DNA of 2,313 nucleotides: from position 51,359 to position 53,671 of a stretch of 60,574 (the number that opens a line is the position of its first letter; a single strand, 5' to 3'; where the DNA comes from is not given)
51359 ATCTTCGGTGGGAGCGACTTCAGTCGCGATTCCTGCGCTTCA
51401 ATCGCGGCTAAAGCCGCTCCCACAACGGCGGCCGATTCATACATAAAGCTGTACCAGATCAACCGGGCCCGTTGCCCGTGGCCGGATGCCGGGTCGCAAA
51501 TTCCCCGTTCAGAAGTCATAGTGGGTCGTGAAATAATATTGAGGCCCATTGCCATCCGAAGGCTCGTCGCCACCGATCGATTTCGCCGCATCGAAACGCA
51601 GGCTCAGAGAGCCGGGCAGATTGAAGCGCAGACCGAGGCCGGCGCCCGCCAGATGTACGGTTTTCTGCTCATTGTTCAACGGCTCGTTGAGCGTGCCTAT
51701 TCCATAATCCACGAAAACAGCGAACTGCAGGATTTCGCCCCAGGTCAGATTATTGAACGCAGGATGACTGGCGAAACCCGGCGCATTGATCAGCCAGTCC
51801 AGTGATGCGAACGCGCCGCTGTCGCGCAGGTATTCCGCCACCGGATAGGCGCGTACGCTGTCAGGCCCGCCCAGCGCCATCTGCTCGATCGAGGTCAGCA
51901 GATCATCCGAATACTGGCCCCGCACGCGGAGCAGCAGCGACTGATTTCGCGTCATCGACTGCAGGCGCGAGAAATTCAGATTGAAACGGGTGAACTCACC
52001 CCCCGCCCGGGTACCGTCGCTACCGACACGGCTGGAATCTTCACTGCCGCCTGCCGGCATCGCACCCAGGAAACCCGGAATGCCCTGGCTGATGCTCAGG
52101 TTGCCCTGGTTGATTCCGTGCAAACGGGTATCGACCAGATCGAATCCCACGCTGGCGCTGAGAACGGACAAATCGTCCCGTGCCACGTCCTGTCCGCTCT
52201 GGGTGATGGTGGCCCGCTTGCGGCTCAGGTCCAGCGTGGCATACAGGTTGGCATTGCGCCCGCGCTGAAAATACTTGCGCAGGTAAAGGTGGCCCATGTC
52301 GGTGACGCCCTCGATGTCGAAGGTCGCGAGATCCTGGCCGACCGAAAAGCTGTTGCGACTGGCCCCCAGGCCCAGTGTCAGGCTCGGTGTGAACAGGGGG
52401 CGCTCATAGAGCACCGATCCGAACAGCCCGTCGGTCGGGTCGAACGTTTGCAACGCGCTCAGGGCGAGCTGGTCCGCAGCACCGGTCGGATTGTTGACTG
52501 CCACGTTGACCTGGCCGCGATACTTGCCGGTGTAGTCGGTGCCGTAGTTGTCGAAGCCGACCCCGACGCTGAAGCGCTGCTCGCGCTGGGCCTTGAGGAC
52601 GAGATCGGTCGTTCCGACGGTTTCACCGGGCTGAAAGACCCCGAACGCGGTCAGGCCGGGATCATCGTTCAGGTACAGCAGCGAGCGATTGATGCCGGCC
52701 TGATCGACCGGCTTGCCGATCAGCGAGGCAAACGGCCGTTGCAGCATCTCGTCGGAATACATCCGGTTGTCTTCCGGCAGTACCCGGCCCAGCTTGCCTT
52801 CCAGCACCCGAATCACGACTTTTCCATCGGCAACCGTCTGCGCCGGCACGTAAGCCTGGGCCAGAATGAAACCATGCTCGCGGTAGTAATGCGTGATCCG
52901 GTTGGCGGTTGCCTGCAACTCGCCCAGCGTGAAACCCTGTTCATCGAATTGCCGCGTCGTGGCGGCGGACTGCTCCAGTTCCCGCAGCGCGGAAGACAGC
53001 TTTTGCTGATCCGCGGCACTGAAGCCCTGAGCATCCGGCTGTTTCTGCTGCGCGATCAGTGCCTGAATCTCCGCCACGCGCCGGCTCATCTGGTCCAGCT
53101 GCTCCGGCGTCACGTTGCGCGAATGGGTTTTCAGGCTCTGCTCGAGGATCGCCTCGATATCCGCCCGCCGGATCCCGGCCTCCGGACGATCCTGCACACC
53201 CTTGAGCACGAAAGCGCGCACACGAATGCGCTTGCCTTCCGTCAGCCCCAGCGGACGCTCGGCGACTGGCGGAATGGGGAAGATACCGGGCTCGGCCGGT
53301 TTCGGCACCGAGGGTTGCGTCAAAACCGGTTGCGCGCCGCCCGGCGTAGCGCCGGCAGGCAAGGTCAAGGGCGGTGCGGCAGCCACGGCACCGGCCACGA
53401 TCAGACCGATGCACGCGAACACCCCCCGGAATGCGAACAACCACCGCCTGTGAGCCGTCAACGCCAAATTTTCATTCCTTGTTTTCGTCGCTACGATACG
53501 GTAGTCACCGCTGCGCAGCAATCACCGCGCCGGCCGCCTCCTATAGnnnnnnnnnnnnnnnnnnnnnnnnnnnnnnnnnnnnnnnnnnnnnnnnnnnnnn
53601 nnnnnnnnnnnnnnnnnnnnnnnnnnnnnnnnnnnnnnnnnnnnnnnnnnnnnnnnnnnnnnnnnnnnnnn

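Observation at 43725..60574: Minus-strand array autotransporter-PAAR-kinase(FGE)-TpsB-TpsA converging on the T6SS fha/pppA operon: a possible kinase-wired secretion module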

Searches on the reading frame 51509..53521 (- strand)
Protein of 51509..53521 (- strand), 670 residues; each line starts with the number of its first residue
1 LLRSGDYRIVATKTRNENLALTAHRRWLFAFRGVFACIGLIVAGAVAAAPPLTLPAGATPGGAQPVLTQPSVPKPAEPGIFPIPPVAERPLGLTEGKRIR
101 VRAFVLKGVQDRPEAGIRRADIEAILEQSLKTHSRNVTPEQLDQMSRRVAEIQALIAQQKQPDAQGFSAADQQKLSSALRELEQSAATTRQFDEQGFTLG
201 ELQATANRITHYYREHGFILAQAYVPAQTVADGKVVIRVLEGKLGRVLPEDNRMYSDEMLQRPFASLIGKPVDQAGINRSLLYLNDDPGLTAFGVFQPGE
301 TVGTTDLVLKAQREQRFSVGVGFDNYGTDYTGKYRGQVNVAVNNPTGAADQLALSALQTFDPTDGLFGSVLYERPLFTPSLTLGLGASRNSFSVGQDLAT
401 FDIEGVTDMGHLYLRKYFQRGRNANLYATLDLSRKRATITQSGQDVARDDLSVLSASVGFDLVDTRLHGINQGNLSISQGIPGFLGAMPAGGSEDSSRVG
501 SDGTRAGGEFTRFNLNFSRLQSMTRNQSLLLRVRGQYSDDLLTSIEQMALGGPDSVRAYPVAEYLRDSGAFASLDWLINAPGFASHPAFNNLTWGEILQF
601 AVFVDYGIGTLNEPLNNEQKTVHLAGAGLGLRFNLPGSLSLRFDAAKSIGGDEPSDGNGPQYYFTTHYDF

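Call 3: search_protein_families(library=pfam, proteins=[window:51509-53521:-])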
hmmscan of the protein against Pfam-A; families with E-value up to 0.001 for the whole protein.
window:51509-53521:- (670 aa): 2 families
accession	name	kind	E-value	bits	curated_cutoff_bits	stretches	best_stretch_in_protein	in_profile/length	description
PF03865.19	ShlB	-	1.3e-33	117.2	22.7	1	303-633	1-311/311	Haemolysin secretion/activation protein ShlB/FhaC/HecB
PF08479.16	POTRA_2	-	3.8e-15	55.9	24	1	183-242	17-76/76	POTRA domain, ShlB-type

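Call 9: search_protein_families(library=ncbifam, proteins=[window:51509-53521:-])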
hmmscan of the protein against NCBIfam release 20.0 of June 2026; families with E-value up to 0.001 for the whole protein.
window:51509-53521:- (670 aa): 1 family
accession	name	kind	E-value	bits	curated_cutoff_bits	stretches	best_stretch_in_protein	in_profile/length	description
TIGR00992.1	3a0901s03IAP75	subfamily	0.00035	18.9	1163.25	0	191-245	214-267/718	IAP75 family chloroplast envelope protein translocase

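Call 54: find_related_loci(query=A2, collection=metagenome_contigs, flank=10000)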
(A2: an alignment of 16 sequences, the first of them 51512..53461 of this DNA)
Query A2 (650 aa) in metagenome_contigs; peptide patterns used: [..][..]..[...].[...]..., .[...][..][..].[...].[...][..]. (x = any residue, [..] = any of these).
600 stretches matched a pattern (row limit reached: there are more); 496 encode a relative of the query (tblastn E <= 1e-3); the best 80 are kept; 80 distinct loci.
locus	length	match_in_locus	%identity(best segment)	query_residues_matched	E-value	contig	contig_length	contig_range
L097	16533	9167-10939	51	4-650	0e+0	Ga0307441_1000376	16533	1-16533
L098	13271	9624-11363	45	14-650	2e-168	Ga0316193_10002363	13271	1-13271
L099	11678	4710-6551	45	28-650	1e-158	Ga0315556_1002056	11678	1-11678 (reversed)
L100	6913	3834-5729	43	7-650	7e-159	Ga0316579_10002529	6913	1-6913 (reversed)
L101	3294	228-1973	42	15-650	1e-165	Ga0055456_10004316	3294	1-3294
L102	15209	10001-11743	41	16-650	1e-153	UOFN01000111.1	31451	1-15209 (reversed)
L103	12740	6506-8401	43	4-650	3e-151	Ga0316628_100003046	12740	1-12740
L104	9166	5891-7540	42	41-650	5e-150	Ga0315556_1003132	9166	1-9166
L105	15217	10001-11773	42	1-650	1e-156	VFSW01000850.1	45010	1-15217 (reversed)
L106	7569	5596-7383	40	1-648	2e-143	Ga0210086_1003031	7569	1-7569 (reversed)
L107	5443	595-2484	40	12-650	1e-144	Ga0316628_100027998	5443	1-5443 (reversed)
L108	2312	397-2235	41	5-648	1e-152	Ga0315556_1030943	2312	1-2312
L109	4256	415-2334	41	13-650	5e-145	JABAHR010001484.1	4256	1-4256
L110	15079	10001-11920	41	13-650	1e-140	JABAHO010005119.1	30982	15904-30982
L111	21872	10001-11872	40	26-650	5e-140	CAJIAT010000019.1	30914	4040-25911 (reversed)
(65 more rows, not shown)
